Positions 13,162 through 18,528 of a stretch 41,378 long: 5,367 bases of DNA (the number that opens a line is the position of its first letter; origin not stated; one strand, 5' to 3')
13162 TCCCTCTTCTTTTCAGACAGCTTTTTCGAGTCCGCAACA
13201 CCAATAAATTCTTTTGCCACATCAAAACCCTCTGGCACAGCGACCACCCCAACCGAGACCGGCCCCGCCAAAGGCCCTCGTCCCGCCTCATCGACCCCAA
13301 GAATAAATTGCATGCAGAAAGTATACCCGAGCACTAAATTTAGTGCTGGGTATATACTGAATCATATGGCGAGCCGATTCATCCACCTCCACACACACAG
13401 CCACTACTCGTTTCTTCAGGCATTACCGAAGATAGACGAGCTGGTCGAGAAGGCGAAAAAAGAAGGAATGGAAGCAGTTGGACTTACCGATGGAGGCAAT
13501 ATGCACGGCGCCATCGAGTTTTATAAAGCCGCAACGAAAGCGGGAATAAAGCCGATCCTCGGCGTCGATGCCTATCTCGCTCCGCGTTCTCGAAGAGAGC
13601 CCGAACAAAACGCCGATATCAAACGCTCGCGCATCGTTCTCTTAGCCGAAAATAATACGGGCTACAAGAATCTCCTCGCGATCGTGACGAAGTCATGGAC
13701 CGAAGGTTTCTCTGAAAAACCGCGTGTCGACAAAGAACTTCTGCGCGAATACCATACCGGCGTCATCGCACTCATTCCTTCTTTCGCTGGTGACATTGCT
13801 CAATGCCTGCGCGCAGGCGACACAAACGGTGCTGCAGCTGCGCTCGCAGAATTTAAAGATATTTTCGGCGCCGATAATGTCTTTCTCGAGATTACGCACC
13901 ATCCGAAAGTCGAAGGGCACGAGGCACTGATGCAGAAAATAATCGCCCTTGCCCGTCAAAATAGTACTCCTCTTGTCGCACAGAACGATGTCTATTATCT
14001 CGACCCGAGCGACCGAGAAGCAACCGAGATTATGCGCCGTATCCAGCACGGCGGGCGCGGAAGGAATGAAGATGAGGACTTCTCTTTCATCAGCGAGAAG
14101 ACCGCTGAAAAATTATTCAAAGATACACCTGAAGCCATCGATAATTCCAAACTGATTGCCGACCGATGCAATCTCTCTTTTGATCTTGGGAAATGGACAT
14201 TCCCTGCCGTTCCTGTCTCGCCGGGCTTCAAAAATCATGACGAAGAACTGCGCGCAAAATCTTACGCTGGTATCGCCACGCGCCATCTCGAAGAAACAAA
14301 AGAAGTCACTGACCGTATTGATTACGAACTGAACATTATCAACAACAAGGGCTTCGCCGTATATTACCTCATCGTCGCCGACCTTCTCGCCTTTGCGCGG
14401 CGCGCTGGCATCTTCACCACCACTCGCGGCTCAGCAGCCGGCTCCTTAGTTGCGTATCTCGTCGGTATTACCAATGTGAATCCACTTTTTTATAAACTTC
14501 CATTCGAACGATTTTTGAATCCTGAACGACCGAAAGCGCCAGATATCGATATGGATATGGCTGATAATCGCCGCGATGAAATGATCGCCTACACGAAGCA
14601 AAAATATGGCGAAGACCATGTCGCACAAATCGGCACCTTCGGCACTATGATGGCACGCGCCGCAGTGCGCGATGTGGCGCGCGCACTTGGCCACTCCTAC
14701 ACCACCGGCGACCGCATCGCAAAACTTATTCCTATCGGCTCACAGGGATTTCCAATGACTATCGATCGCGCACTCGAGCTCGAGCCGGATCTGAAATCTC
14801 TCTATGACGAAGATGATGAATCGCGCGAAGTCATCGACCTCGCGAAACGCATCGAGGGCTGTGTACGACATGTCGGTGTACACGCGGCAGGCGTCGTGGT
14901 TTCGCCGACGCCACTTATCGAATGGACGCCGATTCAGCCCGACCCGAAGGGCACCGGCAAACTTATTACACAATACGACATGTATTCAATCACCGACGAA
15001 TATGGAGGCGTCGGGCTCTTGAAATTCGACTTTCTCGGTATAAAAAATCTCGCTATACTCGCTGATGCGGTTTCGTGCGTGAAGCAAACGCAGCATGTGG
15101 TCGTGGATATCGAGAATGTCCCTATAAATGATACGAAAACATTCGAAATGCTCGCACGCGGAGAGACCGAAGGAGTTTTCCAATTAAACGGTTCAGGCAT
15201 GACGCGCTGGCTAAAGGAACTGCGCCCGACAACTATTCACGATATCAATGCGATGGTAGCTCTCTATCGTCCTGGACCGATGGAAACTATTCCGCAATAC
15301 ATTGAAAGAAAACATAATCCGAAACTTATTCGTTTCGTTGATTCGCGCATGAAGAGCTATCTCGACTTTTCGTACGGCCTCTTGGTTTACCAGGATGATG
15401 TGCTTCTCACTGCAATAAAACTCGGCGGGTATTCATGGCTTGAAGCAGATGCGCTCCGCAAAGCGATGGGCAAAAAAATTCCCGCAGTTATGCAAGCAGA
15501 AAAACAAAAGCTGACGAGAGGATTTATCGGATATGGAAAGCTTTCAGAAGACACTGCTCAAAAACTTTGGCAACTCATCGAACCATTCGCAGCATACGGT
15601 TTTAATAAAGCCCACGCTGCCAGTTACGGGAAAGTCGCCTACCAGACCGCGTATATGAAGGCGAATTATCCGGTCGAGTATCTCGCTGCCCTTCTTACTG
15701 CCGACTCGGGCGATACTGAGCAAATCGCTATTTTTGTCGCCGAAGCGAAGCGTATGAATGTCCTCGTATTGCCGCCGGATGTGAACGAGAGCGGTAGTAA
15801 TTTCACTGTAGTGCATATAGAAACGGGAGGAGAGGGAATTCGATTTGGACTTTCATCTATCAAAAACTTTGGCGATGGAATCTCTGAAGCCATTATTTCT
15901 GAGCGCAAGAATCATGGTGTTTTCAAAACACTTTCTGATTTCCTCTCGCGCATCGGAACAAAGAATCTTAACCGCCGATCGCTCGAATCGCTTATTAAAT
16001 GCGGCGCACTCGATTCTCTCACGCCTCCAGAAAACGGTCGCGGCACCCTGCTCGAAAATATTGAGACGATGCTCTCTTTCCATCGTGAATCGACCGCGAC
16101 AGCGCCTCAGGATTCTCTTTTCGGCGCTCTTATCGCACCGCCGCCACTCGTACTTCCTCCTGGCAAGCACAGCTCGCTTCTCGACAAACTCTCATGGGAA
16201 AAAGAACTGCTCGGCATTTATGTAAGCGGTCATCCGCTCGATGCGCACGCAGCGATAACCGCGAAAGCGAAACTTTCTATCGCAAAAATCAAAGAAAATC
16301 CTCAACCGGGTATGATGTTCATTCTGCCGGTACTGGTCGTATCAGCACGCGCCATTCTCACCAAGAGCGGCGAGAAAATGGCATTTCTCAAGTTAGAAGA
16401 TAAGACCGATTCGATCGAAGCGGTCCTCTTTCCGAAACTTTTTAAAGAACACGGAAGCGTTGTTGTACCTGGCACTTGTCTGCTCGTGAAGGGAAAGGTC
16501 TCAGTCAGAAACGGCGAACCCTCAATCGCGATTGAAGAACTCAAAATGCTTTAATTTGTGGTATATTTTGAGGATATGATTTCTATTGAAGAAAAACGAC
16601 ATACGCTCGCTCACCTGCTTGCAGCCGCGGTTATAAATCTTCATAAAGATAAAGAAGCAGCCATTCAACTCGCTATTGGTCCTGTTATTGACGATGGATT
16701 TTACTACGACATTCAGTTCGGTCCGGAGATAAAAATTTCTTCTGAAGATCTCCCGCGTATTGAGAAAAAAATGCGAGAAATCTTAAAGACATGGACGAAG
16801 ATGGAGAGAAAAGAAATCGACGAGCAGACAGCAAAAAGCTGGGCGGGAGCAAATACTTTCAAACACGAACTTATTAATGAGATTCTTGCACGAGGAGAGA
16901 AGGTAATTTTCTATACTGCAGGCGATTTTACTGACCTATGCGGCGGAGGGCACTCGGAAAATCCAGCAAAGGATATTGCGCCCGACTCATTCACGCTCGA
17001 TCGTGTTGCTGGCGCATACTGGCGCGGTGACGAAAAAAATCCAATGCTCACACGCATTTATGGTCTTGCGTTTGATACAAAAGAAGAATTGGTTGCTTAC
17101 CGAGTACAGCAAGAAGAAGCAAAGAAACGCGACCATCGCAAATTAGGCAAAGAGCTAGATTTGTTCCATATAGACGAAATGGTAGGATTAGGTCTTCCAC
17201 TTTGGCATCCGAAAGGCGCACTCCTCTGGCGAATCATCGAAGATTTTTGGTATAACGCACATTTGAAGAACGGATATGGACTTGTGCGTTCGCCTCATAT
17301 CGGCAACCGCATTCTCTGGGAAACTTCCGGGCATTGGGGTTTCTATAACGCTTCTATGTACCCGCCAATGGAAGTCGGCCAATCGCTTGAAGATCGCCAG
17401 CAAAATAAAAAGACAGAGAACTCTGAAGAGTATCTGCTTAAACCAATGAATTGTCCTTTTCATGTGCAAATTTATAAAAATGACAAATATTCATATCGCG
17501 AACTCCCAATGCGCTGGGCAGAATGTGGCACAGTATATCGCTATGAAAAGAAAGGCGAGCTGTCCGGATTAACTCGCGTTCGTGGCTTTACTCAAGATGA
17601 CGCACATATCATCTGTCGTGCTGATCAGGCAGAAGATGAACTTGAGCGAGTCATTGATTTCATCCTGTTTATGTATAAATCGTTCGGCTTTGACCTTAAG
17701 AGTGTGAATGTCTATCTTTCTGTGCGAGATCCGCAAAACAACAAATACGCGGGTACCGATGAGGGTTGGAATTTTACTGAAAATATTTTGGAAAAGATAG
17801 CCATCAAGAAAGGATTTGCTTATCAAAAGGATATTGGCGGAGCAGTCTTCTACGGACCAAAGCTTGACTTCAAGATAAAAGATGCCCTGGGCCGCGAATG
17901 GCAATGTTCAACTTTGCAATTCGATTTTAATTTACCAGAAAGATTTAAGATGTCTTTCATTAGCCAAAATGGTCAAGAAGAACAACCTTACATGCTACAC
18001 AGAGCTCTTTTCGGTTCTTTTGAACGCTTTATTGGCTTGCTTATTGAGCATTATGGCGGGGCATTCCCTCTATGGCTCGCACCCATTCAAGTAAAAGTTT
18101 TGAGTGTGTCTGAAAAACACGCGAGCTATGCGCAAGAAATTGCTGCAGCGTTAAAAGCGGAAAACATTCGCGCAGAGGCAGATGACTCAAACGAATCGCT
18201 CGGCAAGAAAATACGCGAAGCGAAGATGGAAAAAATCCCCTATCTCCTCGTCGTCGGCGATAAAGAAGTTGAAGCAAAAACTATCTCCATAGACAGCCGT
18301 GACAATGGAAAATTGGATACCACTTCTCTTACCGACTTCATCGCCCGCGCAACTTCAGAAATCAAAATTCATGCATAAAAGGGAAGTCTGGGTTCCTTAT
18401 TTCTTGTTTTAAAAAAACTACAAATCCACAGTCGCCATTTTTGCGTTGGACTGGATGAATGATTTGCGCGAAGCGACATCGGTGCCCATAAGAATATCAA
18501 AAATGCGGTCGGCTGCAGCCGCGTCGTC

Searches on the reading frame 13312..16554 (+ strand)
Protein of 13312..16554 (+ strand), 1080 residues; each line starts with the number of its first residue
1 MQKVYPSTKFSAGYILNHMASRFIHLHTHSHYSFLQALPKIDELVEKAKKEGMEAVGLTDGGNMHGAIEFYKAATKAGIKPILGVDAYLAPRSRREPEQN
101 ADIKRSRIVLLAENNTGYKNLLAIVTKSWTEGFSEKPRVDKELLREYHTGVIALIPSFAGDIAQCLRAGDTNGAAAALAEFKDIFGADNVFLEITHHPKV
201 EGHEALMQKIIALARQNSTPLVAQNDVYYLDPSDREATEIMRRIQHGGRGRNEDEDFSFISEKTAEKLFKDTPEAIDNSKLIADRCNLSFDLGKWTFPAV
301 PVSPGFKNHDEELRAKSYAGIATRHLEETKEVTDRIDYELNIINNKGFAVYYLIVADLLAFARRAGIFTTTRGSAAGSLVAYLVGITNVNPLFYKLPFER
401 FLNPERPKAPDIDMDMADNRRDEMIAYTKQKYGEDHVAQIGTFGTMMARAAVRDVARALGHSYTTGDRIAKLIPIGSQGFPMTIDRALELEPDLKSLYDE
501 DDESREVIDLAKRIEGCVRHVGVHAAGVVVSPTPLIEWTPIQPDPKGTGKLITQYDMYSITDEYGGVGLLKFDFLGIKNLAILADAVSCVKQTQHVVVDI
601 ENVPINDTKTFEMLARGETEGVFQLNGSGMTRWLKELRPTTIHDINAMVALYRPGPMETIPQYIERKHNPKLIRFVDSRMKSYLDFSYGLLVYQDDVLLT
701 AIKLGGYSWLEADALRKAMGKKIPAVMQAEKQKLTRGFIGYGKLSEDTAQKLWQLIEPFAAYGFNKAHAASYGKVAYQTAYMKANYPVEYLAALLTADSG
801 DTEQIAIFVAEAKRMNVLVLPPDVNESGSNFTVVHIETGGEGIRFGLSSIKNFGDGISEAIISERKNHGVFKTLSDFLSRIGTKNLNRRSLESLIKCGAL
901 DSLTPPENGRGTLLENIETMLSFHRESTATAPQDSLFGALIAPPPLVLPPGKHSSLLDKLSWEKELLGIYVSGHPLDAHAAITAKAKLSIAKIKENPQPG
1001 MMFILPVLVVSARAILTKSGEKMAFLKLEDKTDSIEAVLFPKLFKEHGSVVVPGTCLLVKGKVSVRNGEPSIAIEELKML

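Call 56: search_protein_families(library=pfam, proteins=[window:13312-16554:+])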
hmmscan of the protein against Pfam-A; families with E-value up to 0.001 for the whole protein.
window:13312-16554:+ (1080 aa): 6 families
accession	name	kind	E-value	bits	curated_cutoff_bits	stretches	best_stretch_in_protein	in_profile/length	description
PF07733.18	DNA_pol3_alpha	-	1.3e-88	297.4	23.9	1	312-576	2-260/260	Bacterial DNA polymerase III alpha NTPase domain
PF02811.25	PHP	-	2e-50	171.8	26.4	1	25-197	1-164/164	PHP domain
PF17657.6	DNA_pol3_finger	-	5.6e-45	153.1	22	1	579-737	1-161/166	Bacterial DNA polymerase III alpha subunit finger domain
PF14579.12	HHH_6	-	6e-26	90.9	25.6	1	817-904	2-84/90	Helix-hairpin-helix motif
PF01336.31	tRNA_anti-codon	-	7.6e-13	48.7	27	1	1010-1079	8-74/75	OB-fold nucleic acid binding domain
PF15072.12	HROB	-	0.00029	21.2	30.8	1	1006-1065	4-61/85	Homologous recombination OB-fold protein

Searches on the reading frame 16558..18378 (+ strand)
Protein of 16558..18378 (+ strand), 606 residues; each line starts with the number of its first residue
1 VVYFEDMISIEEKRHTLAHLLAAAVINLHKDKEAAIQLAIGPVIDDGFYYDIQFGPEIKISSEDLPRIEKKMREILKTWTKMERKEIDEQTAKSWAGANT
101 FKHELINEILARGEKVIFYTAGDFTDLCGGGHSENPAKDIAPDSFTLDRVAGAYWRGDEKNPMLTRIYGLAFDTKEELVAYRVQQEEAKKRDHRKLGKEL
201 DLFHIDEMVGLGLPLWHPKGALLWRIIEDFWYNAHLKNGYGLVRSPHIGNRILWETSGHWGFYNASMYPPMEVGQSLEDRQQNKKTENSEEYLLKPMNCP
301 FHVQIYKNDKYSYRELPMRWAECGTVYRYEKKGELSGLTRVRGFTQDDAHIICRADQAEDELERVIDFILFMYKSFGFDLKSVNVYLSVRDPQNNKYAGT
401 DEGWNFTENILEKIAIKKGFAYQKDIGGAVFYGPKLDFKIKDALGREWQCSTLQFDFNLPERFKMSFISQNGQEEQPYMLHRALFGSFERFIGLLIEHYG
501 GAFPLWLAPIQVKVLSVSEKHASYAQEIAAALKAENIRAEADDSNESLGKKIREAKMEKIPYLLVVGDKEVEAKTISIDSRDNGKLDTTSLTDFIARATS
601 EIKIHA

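Call 56: search_protein_families(library=pfam, proteins=[window:16558-18378:+])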
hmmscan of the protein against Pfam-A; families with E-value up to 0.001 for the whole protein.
window:16558-18378:+ (606 aa): 3 families
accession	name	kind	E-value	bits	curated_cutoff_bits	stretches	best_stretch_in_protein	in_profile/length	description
PF00587.30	tRNA-synt_2b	-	4e-46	157.8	29.3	1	286-499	5-179/179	tRNA synthetase class II core domain (G, H, P, S and T)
PF03129.25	HGTP_anticodon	-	1.6e-23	83.1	21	1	511-597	1-90/94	Anticodon binding domain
PF07973.19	tRNA_SAD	-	0.00013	22.3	24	1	118-168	3-44/44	Threonyl and Alanyl tRNA synthetase second additional domain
